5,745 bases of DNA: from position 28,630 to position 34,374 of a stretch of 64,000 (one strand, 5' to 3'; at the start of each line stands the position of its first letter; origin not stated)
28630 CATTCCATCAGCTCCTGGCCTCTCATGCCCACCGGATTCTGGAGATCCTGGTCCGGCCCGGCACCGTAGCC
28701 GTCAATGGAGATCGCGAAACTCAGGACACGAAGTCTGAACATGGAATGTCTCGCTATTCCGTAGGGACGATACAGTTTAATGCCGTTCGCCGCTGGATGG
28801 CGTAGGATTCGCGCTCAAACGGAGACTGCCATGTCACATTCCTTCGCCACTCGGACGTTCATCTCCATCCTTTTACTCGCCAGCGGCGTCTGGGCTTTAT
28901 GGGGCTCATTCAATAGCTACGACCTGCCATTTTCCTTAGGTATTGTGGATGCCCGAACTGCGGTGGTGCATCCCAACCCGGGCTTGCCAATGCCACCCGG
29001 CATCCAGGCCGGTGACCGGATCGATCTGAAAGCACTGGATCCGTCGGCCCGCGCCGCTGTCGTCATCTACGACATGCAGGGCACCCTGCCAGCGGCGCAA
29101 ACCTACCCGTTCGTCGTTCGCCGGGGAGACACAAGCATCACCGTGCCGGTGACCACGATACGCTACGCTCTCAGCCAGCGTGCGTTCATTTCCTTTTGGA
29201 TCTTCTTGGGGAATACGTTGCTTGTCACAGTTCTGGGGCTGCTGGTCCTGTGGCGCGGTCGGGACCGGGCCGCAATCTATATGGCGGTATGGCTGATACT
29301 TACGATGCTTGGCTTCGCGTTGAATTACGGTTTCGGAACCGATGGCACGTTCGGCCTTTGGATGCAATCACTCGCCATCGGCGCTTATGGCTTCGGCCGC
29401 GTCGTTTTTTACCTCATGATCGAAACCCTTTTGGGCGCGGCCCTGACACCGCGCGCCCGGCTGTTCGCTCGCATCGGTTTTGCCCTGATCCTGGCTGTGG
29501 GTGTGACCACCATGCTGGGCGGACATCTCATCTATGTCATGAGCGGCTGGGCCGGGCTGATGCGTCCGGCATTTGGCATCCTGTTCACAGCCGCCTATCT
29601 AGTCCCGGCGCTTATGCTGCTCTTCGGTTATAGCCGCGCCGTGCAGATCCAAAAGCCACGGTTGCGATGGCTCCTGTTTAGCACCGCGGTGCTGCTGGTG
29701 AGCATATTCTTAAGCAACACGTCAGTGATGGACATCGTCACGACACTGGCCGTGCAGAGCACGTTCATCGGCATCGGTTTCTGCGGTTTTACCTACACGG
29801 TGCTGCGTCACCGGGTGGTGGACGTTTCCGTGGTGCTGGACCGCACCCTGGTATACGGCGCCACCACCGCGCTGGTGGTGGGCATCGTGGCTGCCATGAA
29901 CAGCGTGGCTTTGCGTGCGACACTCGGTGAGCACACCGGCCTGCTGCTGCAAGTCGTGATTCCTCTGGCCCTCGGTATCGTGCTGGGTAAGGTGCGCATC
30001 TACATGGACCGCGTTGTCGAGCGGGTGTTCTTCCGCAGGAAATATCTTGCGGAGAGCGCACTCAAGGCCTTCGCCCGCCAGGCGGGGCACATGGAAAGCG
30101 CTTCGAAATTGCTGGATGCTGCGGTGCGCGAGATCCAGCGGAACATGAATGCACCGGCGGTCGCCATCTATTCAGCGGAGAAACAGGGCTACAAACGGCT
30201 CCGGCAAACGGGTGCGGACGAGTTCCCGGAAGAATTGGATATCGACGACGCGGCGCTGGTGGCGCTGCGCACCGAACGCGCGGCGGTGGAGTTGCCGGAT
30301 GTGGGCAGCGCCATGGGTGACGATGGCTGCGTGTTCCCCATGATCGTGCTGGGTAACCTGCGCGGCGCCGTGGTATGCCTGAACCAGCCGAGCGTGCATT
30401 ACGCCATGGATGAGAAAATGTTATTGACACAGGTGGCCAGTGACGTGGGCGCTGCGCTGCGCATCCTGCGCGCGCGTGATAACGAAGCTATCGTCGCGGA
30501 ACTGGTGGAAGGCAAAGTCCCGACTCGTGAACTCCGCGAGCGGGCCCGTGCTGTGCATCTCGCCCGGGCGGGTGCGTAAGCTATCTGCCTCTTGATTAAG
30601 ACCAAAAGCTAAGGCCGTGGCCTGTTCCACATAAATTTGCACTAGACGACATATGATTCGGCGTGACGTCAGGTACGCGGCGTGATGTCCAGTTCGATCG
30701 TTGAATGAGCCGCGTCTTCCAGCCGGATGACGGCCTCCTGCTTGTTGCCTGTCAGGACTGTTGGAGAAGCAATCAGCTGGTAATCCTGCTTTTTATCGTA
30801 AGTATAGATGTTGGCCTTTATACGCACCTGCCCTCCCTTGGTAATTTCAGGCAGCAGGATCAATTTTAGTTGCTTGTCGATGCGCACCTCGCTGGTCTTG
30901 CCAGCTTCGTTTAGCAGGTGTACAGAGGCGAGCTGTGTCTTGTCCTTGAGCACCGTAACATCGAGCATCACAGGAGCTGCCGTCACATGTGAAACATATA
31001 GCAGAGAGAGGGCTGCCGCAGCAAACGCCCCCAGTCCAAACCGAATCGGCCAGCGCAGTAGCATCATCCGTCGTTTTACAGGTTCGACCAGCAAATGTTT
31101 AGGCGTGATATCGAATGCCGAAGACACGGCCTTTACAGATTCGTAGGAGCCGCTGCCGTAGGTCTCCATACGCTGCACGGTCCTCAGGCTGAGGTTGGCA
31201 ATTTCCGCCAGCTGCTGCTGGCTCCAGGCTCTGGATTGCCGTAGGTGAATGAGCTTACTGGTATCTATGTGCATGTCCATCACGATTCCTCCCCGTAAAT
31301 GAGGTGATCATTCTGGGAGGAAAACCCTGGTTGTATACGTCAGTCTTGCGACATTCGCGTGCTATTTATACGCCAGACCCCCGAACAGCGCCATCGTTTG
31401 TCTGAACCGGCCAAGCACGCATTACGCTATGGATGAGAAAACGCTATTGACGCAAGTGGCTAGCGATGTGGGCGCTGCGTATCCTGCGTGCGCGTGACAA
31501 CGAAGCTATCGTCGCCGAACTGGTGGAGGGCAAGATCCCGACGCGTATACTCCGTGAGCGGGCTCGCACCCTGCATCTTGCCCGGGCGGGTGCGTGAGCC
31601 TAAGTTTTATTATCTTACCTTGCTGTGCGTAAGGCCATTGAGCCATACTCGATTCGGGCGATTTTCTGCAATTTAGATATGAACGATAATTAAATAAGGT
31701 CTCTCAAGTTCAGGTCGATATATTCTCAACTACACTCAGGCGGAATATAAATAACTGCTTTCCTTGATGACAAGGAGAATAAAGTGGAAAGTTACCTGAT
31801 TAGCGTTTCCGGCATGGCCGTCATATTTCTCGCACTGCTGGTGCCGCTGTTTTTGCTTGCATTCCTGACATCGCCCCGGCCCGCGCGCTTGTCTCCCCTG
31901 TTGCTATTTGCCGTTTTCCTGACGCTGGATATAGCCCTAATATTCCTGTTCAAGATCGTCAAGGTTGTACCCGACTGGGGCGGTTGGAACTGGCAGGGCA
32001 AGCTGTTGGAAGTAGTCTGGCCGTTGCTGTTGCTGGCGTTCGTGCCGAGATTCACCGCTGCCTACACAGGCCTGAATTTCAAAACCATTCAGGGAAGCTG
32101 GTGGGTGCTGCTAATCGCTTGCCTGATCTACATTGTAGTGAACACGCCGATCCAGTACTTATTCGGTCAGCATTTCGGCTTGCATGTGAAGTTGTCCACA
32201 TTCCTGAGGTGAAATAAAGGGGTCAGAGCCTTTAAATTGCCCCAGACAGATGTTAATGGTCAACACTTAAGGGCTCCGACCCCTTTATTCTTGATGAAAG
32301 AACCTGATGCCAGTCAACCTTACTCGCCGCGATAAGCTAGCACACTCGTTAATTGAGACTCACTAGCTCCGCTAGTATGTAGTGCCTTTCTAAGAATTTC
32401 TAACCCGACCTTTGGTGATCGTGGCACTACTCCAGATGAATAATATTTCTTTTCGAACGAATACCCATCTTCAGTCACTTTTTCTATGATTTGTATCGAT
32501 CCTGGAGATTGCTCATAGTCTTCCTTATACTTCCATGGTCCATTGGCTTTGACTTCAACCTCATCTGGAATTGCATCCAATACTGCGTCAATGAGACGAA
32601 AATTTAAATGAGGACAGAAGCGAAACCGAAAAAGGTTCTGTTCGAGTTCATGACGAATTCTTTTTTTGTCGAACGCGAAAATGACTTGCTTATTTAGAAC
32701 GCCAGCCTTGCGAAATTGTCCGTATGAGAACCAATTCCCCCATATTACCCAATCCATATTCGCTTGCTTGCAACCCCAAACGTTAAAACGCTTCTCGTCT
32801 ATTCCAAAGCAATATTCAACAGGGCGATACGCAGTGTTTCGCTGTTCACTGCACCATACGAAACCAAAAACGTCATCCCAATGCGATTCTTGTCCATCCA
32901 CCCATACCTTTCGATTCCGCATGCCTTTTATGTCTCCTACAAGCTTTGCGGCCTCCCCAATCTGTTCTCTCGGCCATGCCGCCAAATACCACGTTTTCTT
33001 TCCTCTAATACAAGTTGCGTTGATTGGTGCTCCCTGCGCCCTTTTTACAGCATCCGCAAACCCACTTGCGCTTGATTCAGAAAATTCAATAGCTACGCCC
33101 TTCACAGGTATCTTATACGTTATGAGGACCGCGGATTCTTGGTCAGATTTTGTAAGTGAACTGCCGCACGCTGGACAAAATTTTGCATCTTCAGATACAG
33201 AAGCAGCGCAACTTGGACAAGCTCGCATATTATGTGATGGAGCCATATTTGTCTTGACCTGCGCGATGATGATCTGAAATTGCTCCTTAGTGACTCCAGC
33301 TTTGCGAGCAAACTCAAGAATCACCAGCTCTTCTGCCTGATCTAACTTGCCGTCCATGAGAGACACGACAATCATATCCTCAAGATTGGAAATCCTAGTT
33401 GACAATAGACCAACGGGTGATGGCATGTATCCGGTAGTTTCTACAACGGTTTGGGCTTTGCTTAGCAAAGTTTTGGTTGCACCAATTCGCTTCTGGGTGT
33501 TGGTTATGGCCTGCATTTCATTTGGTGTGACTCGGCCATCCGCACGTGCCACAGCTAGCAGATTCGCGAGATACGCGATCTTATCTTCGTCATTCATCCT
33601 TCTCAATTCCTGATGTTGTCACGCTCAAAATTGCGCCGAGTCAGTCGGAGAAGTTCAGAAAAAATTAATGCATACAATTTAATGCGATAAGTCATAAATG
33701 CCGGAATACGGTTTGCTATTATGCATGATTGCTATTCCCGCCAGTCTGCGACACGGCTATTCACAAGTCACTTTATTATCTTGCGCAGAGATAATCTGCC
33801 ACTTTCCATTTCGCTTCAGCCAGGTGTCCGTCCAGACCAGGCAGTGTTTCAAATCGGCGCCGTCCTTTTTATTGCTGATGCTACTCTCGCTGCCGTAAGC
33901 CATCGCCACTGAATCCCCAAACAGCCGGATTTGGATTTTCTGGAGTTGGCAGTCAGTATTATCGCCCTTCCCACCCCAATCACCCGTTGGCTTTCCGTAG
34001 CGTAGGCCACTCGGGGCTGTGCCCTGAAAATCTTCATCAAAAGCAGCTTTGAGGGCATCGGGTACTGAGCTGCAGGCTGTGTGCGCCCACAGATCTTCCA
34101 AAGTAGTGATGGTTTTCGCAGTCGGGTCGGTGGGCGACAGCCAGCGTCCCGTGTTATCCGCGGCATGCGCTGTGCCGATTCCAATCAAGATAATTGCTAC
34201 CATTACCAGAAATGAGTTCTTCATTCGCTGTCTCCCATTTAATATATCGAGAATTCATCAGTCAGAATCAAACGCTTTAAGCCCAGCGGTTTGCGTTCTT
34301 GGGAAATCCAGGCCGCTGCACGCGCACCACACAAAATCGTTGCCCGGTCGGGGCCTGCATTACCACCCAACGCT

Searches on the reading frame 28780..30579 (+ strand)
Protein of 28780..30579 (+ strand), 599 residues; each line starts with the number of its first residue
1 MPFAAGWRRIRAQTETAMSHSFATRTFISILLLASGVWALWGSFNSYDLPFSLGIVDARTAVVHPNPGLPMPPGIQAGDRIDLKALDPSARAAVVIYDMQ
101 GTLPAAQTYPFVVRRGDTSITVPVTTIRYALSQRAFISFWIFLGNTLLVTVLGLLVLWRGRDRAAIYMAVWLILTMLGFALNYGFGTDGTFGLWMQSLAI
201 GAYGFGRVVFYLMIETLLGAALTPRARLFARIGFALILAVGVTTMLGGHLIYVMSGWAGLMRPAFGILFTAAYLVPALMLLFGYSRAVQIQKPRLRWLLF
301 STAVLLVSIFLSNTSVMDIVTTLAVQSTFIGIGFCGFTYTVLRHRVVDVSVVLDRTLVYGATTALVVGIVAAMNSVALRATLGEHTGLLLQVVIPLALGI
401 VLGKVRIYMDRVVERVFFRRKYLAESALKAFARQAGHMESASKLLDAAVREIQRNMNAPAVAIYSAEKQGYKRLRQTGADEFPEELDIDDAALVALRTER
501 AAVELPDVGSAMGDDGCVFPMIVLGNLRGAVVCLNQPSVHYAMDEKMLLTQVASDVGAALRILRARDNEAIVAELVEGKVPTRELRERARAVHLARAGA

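Call 7: search_protein_families(library=pfam, proteins=[window:28780-30579:+], max_evalue=0.001)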
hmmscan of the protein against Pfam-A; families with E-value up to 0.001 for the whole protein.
window:28780-30579:+ (599 aa): 1 family
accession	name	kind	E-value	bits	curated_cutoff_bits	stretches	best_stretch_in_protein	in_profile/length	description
PF01590.32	GAF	-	0.00062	20.7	22.4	0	443-560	4-133/133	GAF domain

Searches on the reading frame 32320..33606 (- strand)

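Call 7: search_protein_families(library=pfam, proteins=[window:32320-33606:-], max_evalue=0.001)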
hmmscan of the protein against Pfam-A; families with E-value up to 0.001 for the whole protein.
window:32320-33606:- (428 aa): 7 families
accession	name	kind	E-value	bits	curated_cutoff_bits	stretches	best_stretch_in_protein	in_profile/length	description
PF05099.18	TerB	-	2.2e-09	38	24.4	1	10-111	2-114/118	Tellurite resistance protein TerB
PF13248.11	Zn_ribbon_3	-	7.5e-07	28.8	27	1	127-149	2-24/26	zinc-ribbon domain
PF13240.11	Zn_Ribbon_1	-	1.8e-06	28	25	1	130-151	2-23/23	zinc-ribbon domain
PF04391.17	DUF533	-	1.7e-05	24.9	29.6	0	7-44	68-105/178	Protein of unknown function (DUF533)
PF12773.13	DZR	-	2.7e-05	24.7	27.3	1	127-148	24-45/45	Double zinc ribbon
PF10571.15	UPF0547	-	0.00023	21.7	29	1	129-148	2-21/26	Uncharacterised protein family UPF0547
PF17032.10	Zn_ribbon_15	-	0.00058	21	28.9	1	120-148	45-73/73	zinc-ribbon family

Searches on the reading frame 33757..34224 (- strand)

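Call 7: search_protein_families(library=pfam, proteins=[window:33757-34224:-], max_evalue=0.001)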
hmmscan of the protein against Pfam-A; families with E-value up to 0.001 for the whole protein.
window:33757-34224:- (155 aa): 1 family
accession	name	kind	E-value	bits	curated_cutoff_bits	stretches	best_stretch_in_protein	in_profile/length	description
PF14534.12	DUF4440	-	3e-09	37.7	25.2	1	39-144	1-107/107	Domain of unknown function (DUF4440)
